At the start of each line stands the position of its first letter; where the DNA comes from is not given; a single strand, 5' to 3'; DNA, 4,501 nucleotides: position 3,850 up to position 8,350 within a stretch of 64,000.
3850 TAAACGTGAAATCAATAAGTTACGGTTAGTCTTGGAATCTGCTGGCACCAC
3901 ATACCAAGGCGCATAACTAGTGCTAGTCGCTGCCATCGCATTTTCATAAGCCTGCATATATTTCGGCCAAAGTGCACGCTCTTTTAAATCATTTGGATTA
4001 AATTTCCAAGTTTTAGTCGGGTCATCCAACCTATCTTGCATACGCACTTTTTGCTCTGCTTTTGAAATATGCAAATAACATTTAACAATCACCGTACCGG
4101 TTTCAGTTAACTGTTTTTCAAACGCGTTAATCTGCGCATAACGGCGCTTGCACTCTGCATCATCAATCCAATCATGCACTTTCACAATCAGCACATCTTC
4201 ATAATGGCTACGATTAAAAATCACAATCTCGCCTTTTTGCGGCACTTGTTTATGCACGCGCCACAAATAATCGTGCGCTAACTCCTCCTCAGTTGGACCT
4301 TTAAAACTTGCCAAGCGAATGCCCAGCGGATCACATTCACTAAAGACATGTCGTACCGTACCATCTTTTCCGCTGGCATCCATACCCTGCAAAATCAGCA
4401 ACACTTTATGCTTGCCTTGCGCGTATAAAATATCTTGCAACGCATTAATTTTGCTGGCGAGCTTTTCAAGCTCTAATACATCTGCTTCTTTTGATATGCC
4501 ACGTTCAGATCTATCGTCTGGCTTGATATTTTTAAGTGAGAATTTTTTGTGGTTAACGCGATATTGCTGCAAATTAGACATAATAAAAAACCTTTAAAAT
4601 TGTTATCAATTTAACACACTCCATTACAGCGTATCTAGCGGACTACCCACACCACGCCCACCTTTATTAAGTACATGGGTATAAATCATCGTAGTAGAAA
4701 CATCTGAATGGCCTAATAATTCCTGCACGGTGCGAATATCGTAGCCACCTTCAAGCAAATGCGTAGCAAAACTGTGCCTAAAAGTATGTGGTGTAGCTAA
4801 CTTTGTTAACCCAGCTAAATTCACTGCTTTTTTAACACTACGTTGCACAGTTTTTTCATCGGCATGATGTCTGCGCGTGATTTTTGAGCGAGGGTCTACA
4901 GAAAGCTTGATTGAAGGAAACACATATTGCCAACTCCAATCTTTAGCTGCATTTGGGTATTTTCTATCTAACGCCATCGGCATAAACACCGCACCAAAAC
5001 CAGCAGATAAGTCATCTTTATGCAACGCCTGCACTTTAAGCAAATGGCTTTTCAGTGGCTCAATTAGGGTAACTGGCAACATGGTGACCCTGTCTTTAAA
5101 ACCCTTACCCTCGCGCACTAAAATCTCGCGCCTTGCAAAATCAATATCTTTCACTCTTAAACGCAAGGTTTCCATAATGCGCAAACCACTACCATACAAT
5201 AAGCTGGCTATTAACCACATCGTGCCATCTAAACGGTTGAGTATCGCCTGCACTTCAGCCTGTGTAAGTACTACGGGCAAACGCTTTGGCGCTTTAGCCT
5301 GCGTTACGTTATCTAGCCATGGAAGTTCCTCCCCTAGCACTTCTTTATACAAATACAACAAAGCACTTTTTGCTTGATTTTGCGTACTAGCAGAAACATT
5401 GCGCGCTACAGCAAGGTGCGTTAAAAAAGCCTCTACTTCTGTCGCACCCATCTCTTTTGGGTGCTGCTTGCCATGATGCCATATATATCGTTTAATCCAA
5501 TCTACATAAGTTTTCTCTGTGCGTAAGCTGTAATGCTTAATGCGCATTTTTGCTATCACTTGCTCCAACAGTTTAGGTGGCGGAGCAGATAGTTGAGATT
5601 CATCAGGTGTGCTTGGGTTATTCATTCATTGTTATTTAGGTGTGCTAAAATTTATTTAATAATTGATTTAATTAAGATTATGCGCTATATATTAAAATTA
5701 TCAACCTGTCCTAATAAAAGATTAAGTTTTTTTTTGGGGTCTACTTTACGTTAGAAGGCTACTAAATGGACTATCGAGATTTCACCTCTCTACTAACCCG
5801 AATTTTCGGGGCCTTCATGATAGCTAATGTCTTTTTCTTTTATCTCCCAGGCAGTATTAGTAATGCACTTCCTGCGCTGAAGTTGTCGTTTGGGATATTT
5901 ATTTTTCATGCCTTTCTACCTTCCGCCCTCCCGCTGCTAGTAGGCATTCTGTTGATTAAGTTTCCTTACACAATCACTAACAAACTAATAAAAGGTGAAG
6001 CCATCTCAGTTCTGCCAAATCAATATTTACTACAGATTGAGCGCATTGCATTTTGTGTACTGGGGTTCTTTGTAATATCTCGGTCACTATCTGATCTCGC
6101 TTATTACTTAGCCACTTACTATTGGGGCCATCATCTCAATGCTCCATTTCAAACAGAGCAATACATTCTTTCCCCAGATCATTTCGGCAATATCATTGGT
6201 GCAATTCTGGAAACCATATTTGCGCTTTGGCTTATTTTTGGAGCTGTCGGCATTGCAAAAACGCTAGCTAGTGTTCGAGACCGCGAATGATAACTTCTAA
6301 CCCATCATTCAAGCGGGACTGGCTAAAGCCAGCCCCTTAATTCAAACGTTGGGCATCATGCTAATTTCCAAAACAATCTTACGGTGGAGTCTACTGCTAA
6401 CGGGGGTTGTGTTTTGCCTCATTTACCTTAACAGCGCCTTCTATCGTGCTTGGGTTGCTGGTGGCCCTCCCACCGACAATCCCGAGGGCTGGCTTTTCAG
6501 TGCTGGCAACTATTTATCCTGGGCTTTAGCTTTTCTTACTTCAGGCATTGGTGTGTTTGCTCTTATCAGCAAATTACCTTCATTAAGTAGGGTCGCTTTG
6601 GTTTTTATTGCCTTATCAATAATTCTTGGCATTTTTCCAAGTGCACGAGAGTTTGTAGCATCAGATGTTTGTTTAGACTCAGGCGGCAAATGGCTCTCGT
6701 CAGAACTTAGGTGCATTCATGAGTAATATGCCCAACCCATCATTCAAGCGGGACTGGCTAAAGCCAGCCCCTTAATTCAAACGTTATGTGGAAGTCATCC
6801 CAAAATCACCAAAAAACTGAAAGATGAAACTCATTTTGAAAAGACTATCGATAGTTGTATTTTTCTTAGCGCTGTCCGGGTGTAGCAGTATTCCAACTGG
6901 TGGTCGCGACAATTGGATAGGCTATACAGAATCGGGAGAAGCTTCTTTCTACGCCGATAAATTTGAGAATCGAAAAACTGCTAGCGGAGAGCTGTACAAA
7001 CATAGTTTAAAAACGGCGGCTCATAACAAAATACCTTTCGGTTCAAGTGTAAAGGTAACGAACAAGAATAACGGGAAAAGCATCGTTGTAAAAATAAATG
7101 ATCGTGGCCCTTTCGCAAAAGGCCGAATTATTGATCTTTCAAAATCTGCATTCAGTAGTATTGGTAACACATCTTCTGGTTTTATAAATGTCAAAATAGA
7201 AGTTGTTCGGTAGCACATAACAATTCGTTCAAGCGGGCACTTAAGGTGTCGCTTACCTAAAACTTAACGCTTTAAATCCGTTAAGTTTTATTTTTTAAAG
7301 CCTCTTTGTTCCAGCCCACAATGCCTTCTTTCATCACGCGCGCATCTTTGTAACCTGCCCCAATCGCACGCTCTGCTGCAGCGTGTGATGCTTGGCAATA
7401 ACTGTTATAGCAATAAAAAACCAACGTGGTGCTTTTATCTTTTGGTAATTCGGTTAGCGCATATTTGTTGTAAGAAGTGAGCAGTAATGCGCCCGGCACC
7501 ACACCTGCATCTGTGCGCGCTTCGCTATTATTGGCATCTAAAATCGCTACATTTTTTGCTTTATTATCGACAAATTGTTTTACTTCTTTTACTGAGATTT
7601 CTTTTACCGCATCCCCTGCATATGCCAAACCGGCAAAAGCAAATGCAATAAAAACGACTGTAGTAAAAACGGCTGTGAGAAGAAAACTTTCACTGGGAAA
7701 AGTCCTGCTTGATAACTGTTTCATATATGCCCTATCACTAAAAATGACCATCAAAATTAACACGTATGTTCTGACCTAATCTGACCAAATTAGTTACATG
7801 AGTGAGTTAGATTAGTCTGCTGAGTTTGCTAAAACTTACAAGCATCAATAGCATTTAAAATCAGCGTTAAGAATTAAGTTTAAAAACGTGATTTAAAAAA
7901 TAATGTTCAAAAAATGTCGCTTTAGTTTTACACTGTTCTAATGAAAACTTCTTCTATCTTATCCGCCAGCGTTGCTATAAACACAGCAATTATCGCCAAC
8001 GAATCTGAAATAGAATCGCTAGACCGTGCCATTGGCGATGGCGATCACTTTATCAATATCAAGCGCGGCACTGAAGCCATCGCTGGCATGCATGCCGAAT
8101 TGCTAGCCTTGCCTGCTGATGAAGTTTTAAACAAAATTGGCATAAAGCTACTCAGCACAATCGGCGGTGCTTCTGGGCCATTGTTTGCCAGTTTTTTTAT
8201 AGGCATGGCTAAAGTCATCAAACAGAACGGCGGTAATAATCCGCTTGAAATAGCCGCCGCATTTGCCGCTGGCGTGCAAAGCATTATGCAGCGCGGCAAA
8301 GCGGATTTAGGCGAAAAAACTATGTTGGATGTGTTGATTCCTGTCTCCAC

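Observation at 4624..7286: Compact chromosomal integron with three precisely delimitable cassettes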

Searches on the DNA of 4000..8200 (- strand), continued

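Call 37: search_with_rna_model(model_id=R2, sources=[L082, L083, L084, L085, L086, L087, L088, L089, L081], filters=off, max_evalue=0.1)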
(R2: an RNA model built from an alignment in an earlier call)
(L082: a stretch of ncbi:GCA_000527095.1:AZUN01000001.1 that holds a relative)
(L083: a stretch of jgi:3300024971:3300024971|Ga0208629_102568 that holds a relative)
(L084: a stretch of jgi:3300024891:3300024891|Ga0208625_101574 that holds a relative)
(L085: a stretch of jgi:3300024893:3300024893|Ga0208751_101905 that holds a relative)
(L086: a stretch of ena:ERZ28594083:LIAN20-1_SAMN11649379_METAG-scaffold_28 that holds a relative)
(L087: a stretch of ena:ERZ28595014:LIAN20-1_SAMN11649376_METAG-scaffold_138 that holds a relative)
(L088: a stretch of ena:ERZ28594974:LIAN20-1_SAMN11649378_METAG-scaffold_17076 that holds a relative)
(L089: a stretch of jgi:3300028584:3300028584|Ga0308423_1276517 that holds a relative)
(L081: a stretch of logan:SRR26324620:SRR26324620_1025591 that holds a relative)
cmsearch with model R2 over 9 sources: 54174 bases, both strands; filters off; matches with E-value up to 0.1: 12.
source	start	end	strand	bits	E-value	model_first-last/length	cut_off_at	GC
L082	5370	5438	+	58.7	2.9e-11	1-70/70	no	0.59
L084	3197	3265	+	58.7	2.9e-11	1-70/70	no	0.59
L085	3842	3910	+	58.7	2.9e-11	1-70/70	no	0.59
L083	1895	1963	+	46.2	2e-08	1-70/70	no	0.59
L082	4911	4997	+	41.2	2.7e-07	1-70/70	no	0.57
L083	1436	1522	+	41.2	2.7e-07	1-70/70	no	0.57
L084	2738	2824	+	41.2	2.7e-07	1-70/70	no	0.57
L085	3383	3469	+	41.2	2.7e-07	1-70/70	no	0.57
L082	3818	3913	+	38.6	1.1e-06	1-70/70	no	0.53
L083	343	438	+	38.6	1.1e-06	1-70/70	no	0.53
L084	1645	1740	+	38.6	1.1e-06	1-70/70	no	0.53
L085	2290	2385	+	38.6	1.1e-06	1-70/70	no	0.53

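Call 41: search_with_rna_model(model_id=R2, sources=[L090, L091, L092, L093, L094, L095, L096], filters=off, max_evalue=1, show_alignments=0)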
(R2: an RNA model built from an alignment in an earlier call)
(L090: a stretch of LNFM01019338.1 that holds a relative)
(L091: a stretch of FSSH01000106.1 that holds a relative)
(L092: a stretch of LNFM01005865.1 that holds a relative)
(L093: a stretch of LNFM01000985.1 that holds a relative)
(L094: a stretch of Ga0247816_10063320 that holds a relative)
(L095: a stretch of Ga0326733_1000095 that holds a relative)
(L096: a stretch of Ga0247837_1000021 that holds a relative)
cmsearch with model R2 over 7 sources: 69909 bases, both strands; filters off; matches with E-value up to 1: 24.
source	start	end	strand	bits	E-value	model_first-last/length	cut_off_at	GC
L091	10046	10109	-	74.3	1.1e-14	1-70/70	no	0.52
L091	9702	9765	-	73.8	1.4e-14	1-70/70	no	0.5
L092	9553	9616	-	73.5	1.6e-14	1-70/70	no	0.5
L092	9060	9123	-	71.5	4.6e-14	1-70/70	no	0.58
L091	10393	10456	-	70.9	6.3e-14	1-70/70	no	0.48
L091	8849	8914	-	68.7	2e-13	1-70/70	no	0.48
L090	7107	7175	-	68.3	2.4e-13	1-70/70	no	0.52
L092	7174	7239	-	67.9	3e-13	1-70/70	no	0.47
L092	7610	7675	-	64.6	1.7e-12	1-70/70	no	0.52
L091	8265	8330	-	63.2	3.6e-12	1-70/70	no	0.5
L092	8040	8104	-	57.4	7.4e-11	1-70/70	no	0.49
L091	7182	7265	-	54.2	3.9e-10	1-70/70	no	0.62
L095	7539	7655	-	52.9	7.6e-10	1-70/70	no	0.42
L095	7128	7191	-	46.9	1.8e-08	1-70/70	no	0.48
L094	1375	1441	-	44.4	6.7e-08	1-70/70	no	0.48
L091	7596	7718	-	38.4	1.6e-06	1-70/70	no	0.46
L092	8476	8568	-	37.9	2e-06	1-70/70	no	0.61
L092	6849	6913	-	27.5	0.00046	1-70/70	no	0.43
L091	6857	6921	-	26.8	0.00065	1-70/70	no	0.43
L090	5643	5707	-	20.2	0.021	1-70/70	no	0.48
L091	9292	9316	-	16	0.19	1-70/70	no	0.44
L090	6177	6201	-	14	0.55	1-70/70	no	0.44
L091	9292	9316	+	13.1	0.85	1-70/70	no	0.44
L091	10046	10084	+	13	0.9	1-70/70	no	0.54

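Call 61: search_with_rna_model(model_id=R2, sources=[L097, L098, L099, L100, L101, L102], filters=off, max_evalue=1)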
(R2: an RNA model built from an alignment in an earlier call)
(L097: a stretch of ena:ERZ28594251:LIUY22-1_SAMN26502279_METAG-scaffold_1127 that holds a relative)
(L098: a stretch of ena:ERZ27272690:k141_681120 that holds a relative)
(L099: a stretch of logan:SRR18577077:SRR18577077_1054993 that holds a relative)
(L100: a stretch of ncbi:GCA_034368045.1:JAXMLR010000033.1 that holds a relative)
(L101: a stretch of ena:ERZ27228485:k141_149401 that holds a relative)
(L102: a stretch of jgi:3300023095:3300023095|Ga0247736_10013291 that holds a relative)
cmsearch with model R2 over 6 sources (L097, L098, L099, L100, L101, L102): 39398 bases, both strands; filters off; matches with E-value up to 1: 10.
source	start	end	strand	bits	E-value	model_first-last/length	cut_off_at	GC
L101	357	420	-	69.3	8.4e-14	1-70/70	no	0.5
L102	312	375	-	69.3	8.4e-14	1-70/70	no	0.5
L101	937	1002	-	65.2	6.9e-13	1-70/70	no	0.5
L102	892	957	-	65.2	6.9e-13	1-70/70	no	0.5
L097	5022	5084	-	64.3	1.1e-12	1-70/70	no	0.51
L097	4718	4778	-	57.1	4.8e-11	1-70/70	no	0.52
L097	5396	5461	-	51.5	9e-10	1-70/70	no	0.55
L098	346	411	-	51.5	9e-10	1-70/70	no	0.55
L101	357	395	+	14.1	0.29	1-70/70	no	0.51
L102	312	350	+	14.1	0.29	1-70/70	no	0.51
